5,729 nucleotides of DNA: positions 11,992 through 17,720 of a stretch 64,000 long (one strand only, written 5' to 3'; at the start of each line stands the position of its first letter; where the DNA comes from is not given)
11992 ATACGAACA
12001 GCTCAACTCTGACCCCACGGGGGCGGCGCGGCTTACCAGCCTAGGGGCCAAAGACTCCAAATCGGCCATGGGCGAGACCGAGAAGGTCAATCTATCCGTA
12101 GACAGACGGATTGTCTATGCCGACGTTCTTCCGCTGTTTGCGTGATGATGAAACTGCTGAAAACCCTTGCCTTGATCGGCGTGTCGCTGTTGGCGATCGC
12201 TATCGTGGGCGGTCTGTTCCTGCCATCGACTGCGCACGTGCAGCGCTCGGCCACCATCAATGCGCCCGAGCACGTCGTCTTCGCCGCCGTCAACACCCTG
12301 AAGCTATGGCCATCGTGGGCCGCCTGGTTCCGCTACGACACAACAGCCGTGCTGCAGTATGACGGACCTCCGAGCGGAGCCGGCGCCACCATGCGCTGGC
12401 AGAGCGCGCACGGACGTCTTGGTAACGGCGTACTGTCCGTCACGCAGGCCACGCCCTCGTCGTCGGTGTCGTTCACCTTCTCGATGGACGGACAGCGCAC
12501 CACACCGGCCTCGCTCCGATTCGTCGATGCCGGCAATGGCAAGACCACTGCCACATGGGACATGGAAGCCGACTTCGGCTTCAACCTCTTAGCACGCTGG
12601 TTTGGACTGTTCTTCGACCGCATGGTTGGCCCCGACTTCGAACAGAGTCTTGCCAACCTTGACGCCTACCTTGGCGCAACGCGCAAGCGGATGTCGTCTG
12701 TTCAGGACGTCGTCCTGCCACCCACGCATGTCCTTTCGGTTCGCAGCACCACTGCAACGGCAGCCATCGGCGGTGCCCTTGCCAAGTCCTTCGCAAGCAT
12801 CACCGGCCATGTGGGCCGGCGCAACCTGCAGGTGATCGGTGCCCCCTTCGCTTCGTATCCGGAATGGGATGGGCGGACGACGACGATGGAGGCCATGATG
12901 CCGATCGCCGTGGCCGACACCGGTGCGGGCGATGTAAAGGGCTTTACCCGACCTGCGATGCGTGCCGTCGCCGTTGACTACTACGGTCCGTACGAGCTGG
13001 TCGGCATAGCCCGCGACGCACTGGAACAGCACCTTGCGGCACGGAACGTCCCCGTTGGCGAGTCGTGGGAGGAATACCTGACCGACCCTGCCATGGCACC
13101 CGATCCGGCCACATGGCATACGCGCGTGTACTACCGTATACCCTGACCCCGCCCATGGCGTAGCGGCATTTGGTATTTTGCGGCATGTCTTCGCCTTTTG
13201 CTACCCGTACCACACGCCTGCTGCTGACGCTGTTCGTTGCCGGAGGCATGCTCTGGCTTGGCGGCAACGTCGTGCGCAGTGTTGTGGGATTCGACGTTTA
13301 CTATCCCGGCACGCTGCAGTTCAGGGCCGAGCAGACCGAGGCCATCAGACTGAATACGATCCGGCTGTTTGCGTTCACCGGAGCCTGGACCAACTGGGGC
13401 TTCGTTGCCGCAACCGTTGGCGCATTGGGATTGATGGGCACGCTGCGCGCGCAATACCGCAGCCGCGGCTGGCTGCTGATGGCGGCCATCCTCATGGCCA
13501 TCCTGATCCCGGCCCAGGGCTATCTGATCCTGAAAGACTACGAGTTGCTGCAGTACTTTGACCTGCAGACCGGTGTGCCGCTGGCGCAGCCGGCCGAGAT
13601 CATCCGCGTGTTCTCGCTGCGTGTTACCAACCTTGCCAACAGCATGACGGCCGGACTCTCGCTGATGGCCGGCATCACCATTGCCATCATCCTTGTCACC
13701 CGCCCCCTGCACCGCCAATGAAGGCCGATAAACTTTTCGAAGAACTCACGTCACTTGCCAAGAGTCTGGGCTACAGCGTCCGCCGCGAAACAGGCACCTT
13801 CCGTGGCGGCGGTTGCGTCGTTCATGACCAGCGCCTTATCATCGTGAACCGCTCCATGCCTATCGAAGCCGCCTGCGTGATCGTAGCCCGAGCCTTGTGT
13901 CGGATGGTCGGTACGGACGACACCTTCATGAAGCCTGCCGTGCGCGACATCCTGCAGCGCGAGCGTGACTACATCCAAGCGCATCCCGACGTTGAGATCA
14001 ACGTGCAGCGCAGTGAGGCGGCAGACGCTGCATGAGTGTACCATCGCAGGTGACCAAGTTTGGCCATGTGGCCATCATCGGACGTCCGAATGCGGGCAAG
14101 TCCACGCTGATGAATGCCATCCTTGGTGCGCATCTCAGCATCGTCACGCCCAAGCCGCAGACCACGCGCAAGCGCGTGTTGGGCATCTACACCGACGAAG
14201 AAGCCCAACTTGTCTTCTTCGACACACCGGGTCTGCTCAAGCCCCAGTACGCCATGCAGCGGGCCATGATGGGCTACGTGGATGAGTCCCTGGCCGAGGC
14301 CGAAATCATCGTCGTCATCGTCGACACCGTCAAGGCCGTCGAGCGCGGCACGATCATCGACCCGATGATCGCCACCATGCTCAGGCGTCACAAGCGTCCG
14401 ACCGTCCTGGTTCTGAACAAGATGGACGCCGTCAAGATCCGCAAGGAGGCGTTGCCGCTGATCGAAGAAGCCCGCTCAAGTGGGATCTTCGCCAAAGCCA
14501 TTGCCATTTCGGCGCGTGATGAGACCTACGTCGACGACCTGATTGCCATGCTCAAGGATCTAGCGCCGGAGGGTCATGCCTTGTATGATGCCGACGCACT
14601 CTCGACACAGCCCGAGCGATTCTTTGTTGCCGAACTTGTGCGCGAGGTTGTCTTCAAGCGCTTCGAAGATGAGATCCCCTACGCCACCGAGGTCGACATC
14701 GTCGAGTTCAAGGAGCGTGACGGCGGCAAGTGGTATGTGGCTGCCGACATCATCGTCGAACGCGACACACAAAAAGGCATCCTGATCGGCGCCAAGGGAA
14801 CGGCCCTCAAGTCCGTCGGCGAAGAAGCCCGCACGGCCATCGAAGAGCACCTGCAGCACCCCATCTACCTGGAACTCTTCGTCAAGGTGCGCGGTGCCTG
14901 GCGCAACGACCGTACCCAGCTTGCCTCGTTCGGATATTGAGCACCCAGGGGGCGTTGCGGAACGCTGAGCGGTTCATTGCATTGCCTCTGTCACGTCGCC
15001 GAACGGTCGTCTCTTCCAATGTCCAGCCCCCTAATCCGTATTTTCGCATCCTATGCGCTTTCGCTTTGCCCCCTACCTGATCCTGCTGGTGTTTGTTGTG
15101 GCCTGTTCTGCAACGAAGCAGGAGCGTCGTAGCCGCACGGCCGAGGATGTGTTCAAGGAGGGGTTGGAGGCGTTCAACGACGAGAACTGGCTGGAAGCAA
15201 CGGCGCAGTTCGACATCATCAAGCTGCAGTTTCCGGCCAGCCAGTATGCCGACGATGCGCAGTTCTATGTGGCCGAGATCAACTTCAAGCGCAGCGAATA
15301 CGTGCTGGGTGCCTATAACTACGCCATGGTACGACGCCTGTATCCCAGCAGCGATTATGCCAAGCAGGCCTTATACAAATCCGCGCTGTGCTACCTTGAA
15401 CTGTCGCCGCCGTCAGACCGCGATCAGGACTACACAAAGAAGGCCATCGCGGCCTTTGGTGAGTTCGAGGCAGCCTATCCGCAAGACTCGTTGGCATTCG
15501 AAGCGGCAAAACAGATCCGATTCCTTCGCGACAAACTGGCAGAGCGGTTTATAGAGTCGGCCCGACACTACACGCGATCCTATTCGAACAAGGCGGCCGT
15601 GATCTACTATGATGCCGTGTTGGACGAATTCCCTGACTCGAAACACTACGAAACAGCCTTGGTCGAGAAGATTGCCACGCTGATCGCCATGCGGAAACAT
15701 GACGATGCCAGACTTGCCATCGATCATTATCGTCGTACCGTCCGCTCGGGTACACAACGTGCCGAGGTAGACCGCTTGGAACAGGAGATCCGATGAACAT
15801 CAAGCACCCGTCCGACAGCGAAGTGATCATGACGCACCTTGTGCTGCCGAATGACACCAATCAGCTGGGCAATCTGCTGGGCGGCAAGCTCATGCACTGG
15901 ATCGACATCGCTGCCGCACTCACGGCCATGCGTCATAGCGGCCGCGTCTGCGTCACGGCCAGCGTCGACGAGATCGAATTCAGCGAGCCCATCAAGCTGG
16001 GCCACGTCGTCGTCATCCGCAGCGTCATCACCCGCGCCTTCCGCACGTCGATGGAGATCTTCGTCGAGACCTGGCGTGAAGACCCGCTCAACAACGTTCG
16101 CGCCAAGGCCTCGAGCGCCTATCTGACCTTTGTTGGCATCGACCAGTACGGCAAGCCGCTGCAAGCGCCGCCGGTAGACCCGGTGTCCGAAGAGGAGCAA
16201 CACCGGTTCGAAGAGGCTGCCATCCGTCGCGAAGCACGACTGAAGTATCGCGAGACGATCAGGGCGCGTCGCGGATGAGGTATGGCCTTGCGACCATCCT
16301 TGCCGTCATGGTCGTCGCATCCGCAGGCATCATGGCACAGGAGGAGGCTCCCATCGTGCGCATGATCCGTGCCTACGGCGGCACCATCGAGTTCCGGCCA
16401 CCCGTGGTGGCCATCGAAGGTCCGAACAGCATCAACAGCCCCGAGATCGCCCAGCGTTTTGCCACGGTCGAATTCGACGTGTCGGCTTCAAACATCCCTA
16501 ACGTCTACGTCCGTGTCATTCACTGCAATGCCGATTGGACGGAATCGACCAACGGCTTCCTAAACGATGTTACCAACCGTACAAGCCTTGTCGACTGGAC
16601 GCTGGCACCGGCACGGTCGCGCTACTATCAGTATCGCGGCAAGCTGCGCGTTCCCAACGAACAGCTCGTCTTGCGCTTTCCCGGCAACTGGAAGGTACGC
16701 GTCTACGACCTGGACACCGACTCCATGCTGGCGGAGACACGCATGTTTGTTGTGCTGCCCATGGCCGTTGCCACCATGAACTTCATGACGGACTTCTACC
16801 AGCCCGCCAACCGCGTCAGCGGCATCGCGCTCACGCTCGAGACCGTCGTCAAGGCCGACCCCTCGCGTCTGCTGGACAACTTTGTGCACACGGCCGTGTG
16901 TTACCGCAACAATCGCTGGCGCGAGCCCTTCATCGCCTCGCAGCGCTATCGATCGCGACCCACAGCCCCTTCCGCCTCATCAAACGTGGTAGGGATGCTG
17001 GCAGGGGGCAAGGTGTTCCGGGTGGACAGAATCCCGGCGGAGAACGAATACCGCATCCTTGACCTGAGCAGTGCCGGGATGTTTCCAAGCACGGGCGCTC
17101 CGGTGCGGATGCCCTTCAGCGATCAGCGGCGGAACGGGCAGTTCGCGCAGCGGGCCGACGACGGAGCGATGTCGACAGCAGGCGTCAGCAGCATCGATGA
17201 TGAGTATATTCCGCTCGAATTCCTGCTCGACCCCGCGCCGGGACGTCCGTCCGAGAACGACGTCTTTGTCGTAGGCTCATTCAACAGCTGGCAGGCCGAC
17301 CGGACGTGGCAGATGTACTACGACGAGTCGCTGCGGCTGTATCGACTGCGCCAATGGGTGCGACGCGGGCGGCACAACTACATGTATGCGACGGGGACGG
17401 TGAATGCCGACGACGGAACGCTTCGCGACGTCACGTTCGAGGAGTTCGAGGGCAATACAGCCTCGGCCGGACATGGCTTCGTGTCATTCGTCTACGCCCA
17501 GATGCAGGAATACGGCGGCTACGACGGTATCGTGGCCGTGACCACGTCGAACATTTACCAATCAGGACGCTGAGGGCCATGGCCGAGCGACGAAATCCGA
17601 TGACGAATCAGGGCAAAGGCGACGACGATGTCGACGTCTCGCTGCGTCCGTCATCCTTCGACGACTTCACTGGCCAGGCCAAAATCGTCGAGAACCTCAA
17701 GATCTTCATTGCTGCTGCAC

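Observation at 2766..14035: Tightly coupled operon of two giant uncharacterised proteins with an SRPBCC/GyrI-like ligand-binding protein, a 4-TM protein and a small ORF, immediately upstream of era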

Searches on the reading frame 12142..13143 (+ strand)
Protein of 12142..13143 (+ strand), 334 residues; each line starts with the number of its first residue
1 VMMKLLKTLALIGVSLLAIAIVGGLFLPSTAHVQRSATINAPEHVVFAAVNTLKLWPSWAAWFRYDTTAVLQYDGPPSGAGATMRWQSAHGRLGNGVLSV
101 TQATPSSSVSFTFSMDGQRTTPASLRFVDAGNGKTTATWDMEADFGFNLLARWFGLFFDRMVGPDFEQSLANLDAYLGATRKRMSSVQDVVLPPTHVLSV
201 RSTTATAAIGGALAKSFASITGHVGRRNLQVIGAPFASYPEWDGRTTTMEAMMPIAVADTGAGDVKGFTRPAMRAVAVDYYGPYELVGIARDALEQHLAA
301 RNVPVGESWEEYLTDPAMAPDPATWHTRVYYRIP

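Call 9: search_protein_families(library=pfam, proteins=[window:12142-13143:+], max_evalue=0.1)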
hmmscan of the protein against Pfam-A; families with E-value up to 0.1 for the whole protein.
window:12142-13143:+ (334 aa): 3 families
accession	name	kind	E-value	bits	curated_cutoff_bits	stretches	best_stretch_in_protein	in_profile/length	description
PF10604.15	Polyketide_cyc2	-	1.9e-16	61.1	27.4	1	31-177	2-141/142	Polyketide cyclase / dehydrase and lipid transport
PF06445.20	GyrI-like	-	0.013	16.2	26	1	191-333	7-154/155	GyrI-like small molecule binding domain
PF03364.25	Polyketide_cyc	-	0.037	14.7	23.4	1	39-162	1-118/126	Polyketide cyclase / dehydrase and lipid transport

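Call 10: search_protein_families(library=ncbifam, proteins=[window:12142-13143:+], max_evalue=0.1)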
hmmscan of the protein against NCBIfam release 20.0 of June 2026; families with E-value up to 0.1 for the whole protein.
window:12142-13143:+ (334 aa): 4 families
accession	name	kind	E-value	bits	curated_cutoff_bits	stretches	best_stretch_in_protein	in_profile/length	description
NF052495.1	PktCycXAC1230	equivalog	7.3e-22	78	490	1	7-179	6-180/380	polyketide cyclase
NF047960.1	TA_Rv0910_toxin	equivalog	0.0024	17.9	100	0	114-175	80-140/141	type II toxin-antitoxin system Rv0910 family toxin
NF047583.1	LIC10604_fam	equivalog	0.034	13.7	200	1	10-60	8-58/161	LIC10604 family protein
NF040787.1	S-lay_SlaA_Mtsph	equivalog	0.084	10.5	170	0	195-264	796-864/1357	S-layer protein SlaA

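Call 11: search_protein_families(library=phrogs, proteins=[window:12142-13143:+], max_evalue=0.1)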
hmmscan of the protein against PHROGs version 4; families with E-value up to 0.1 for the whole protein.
window:12142-13143:+ (334 aa): 0 families

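Call 12: search_protein_families(library=padloc, proteins=[window:12142-13143:+], max_evalue=0.1)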
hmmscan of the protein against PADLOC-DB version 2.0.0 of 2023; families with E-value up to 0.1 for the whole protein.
window:12142-13143:+ (334 aa): 0 families

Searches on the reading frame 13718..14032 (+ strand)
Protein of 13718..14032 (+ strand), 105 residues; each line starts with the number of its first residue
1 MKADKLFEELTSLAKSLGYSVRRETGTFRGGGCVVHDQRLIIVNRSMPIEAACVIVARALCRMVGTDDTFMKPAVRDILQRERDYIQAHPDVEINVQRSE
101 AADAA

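Call 9: search_protein_families(library=pfam, proteins=[window:13718-14032:+], max_evalue=0.1)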
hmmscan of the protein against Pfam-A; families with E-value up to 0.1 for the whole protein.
window:13718-14032:+ (105 aa): 0 families

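Call 10: search_protein_families(library=ncbifam, proteins=[window:13718-14032:+], max_evalue=0.1)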
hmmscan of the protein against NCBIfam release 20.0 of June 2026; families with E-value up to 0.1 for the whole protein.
window:13718-14032:+ (105 aa): 0 families

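Call 11: search_protein_families(library=phrogs, proteins=[window:13718-14032:+], max_evalue=0.1)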
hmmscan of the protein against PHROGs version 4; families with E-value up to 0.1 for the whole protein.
window:13718-14032:+ (105 aa): 0 families

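Call 12: search_protein_families(library=padloc, proteins=[window:13718-14032:+], max_evalue=0.1)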
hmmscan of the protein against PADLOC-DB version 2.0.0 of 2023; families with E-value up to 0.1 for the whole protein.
window:13718-14032:+ (105 aa): 0 families

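Call 91: find_related_loci(query=window:13718-14032:+, collection=metagenome_contigs, flank=8000)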
Query window:13718-14032:+ (105 aa) in metagenome_contigs; peptide patterns used: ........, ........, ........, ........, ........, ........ (x = any residue, [..] = any of these).
418 stretches matched a pattern; 12 encode a relative of the query (tblastn E <= 1e-3); 12 distinct loci.
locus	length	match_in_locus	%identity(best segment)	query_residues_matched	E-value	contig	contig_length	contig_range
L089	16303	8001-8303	72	1-102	3e-47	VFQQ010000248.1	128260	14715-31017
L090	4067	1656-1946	71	1-98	3e-44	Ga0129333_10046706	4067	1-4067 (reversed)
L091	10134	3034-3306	76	1-92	2e-44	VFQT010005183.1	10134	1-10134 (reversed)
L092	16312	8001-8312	64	1-105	3e-43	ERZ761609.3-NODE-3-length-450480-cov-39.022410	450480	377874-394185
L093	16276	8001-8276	71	1-92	1e-42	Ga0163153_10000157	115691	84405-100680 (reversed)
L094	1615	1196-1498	65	1-102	5e-41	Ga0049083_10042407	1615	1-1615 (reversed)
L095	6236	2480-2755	63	1-92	7e-40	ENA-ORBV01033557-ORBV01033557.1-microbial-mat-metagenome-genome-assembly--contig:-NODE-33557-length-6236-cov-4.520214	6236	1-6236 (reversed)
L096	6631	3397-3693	59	1-99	1e-39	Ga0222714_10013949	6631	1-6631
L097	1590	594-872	38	1-94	2e-21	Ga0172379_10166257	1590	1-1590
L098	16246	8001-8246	39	1-83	7e-21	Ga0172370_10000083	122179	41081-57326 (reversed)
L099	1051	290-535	36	1-83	3e-20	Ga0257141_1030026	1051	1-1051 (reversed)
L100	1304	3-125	40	42-83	1e-6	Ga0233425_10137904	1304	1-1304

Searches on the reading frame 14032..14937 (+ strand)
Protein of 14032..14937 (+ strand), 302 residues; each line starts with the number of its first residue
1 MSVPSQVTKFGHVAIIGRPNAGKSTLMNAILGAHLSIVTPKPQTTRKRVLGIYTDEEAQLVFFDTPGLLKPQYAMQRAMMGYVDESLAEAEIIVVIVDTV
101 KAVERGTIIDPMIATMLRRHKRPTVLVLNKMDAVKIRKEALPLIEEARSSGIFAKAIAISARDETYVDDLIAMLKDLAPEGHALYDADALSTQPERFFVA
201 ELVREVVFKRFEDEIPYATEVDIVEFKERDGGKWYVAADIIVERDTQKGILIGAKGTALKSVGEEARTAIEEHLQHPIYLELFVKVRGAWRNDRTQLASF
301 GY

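Call 9: search_protein_families(library=pfam, proteins=[window:14032-14937:+], max_evalue=0.1)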
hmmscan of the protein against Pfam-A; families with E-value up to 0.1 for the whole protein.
window:14032-14937:+ (302 aa): 22 families
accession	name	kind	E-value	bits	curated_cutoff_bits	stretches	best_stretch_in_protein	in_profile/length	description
PF01926.29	MMR_HSR1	-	5.8e-26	91.3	21.9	1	12-130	1-113/113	50S ribosome-binding GTPase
PF07650.23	KH_2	-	4.3e-14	52.5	22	1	214-291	1-78/78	KH domain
PF02421.24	FeoB_N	-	5.9e-12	45.8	27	1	12-171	2-153/156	Ferrous iron transport protein B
PF00350.29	Dynamin_N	-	8.7e-11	42.6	27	2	13-47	1-35/168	Dynamin family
PF00009.33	GTP_EFTU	-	1.7e-09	38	26.5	1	12-179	5-187/188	Elongation factor Tu GTP binding domain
PF03029.23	ATP_bind_1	-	2.4e-06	28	27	1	55-154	88-189/240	Conserved hypothetical ATP binding protein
PF03193.22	RsgA_GTPase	-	3.1e-06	27.5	30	1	89-176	22-106/174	RsgA GTPase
PF10662.15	PduV-EutP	-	5.9e-06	26.6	21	1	13-175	4-142/143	Ethanolamine utilisation - propanediol utilisation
PF04548.22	AIG1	-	0.00047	20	27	1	14-85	4-76/212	AIG1 family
PF19993.5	DO-GTPase2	-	0.0026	17.9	27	0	13-29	3-19/226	Double-GTPase 2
PF02492.25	cobW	-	0.0042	17.1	20.7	1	54-137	79-159/180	CobW/HypB/UreG, nucleotide-binding domain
PF13555.12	AAA_29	-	0.0053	16.9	27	1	11-31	23-43/61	P-loop containing region of AAA domain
PF00005.33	ABC_tran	-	0.0083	17.2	25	1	7-33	8-34/137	ABC transporter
PF16897.10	MMR_HSR1_Xtn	-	0.013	15.9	35.2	1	100-173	37-99/106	C-terminal region of MMR_HSR1 domain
PF01580.24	FtsK_SpoIIIE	-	0.013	15.4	24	1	11-40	40-69/221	FtsK/SpoIIIE family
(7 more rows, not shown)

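Call 10: search_protein_families(library=ncbifam, proteins=[window:14032-14937:+], max_evalue=0.1)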
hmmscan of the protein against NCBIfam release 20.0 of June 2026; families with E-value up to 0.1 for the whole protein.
window:14032-14937:+ (302 aa): 47 families (the best 25 are shown)
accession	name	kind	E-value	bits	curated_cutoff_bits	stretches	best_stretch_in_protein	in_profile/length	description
NF000908.1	PRK00089.1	equivalog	1.7e-99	332.8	237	1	9-302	2-291/291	GTPase Era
TIGR00436.1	era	equivalog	1.2e-71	241.2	116.25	1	11-285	1-270/270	GTPase Era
TIGR03594.1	GTPase_EngA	equivalog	2.1e-29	102.8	306.7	1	12-177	177-345/432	ribosome biogenesis GTPase Der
NF002828.0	PRK03003.1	equivalog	4.9e-20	71.6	631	1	11-173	41-195/477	ribosome biogenesis GTPase Der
TIGR00231.1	small_GTP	domain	8.1e-20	71.2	42.5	1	12-174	5-162/164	GTP-binding protein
NF007071.0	PRK09518.1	equivalog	1.5e-18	66.7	953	1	9-135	270-393/706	bifunctional cytidylate kinase/GTPase Der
TIGR00450.1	mnmE_trmE_thdF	equivalog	3.4e-18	66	252.6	1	12-180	211-369/446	tRNA uridine-5-carboxymethylaminomethyl(34) synthesis GTPase MnmE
NF003661.0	PRK05291.1-3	equivalog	5.9e-17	62.1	380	1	12-183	218-375/448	tRNA uridine-5-carboxymethylaminomethyl(34) synthesis GTPase MnmE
TIGR03918.1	GTP_HydF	equivalog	2.4e-16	59.6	325.55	1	11-181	8-170/392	[FeFe] hydrogenase H-cluster maturation GTPase HydF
TIGR03596.1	GTPase_YlqF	equivalog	1.4e-14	54.1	208.2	2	12-77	120-182/276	ribosome biogenesis GTPase YlqF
NF008956.1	PRK12299.1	equivalog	2.8e-14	52.8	300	1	11-176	159-323/327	GTPase ObgE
TIGR03598.1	GTPase_YsxC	equivalog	4.9e-13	49.2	124.45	1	11-173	19-184/186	ribosome biogenesis GTP-binding protein YihA/YsxC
TIGR02729.1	Obg_CgtA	equivalog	6.8e-13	48.3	280.25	1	10-175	157-325/329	Obg family GTPase CgtA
NF008955.0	PRK12297.1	equivalog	9.3e-13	47.9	406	1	11-182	160-332/429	GTPase ObgE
TIGR03156.1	GTP_HflX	equivalog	1.3e-11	44.1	216.75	1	10-176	189-349/351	GTPase HflX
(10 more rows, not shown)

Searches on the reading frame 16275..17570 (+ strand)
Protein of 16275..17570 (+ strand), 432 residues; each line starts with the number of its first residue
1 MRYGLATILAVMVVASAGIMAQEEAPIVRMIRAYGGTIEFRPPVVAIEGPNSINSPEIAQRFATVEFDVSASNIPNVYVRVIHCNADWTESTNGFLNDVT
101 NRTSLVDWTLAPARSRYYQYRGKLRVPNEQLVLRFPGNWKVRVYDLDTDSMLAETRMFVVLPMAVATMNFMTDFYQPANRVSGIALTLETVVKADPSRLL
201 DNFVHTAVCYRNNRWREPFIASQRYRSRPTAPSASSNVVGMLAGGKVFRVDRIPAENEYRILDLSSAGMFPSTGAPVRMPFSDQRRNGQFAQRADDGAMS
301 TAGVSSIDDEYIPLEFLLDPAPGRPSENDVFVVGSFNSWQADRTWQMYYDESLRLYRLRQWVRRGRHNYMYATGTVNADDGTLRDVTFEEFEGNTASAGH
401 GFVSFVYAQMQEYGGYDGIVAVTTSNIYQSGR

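Call 108: search_protein_families(library=pfam, proteins=[window:16275-17570:+], max_evalue=0.00001)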
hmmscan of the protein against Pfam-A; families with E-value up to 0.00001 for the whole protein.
window:16275-17570:+ (432 aa): 1 family
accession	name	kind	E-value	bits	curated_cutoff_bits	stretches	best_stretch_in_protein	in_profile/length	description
PF17116.11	T9SS_plug_1st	-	2.4e-11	44.1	23.9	1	63-160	26-124/126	Type 9 secretion system plug protein 1st domain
